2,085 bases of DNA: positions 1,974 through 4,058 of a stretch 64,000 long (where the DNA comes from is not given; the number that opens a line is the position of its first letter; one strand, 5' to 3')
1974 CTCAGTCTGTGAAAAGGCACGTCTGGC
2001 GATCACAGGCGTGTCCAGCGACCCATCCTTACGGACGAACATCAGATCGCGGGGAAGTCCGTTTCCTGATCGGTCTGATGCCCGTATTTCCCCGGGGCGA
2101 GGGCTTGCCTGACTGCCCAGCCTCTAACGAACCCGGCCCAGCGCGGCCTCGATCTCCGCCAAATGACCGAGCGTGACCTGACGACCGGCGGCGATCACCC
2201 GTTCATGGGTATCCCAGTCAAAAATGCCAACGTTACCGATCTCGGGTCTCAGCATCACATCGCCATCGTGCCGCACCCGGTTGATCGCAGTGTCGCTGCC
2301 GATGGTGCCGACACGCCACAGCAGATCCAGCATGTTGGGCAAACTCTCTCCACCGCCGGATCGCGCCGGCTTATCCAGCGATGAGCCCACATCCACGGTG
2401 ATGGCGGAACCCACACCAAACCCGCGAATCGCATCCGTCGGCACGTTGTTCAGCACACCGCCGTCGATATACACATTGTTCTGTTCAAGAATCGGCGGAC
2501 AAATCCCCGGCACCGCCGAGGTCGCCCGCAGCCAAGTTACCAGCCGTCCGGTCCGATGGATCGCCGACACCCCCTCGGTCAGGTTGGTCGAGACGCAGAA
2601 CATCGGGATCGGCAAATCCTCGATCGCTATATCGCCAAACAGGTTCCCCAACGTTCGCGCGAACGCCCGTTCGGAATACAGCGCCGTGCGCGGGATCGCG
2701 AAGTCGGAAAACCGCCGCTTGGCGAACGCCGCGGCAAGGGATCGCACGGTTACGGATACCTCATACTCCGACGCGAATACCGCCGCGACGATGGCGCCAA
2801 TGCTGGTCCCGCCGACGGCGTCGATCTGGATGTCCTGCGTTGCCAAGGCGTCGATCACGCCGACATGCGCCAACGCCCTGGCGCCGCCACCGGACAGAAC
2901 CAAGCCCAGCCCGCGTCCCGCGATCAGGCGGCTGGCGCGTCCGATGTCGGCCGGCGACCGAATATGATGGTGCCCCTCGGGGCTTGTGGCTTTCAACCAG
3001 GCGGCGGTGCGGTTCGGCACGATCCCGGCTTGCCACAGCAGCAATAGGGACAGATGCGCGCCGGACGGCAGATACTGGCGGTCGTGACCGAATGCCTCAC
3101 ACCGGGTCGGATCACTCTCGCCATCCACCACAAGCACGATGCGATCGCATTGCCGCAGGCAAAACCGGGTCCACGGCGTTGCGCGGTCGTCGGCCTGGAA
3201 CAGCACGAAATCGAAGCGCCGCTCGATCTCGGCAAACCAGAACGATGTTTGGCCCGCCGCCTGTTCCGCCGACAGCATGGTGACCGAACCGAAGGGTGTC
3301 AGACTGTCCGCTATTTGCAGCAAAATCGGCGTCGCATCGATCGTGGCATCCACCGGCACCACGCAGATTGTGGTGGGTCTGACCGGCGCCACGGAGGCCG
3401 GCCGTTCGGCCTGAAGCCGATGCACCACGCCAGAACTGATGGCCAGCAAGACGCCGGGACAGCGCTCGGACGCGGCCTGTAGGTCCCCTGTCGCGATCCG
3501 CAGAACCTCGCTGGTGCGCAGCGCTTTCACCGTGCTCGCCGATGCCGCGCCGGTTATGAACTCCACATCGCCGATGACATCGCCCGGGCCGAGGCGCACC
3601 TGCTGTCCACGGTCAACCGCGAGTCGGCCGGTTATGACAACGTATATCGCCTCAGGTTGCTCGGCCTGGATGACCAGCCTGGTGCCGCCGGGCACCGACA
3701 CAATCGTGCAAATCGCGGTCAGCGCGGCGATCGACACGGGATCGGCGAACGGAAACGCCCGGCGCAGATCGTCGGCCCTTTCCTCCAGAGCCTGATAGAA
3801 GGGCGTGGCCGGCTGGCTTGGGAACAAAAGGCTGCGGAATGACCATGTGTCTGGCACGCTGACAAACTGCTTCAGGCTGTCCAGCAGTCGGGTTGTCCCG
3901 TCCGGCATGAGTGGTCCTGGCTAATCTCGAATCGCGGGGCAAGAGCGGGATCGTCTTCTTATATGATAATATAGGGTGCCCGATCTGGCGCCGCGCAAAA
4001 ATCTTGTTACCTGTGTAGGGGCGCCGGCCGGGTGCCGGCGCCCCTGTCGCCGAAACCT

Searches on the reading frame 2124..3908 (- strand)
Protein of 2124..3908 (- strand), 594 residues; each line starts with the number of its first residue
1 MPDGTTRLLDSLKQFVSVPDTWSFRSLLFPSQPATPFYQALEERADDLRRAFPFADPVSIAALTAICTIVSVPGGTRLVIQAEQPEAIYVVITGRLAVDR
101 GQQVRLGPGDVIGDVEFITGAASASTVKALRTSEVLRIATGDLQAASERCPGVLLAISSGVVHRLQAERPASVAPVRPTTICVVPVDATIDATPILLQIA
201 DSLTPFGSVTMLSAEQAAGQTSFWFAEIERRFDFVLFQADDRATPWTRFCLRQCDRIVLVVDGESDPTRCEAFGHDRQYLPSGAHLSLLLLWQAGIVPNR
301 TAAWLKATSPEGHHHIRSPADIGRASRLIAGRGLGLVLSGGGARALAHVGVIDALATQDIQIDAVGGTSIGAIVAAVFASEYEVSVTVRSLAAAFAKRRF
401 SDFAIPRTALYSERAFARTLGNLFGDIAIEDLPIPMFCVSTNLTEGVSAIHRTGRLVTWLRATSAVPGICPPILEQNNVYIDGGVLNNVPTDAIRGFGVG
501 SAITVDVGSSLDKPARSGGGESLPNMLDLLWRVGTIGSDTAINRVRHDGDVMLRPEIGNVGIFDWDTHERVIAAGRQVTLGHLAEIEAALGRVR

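Call 63: search_protein_families(library=phrogs, alignment_id=A3, max_evalue=0.00001)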
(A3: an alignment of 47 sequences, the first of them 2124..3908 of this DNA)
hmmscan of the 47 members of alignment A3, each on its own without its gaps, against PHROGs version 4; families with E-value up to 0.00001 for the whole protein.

A. member 1, window:2124-3908:- (594 aa): 0 families

B. families by the number of members that match (of 47 scanned): 25 families
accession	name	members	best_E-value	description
phrog_2034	-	2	5.9e-55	-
phrog_21263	-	1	0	-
phrog_14241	-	1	4.9e-160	-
phrog_12437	-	1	2.7e-64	-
phrog_293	-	1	1.5e-36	ABC transporter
phrog_5734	-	1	4.2e-34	-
phrog_10430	-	1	5.7e-33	-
phrog_18374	-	1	5.8e-28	-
phrog_789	-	1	8e-27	esterase/lipase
phrog_2392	-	1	7.3e-26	ABC transporter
phrog_14130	-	1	4.2e-24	-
phrog_21158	-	1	3.7e-17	-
phrog_9415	-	1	6.1e-17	-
phrog_8156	-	1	2e-15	methyltransferase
phrog_6731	-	1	2.8e-11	-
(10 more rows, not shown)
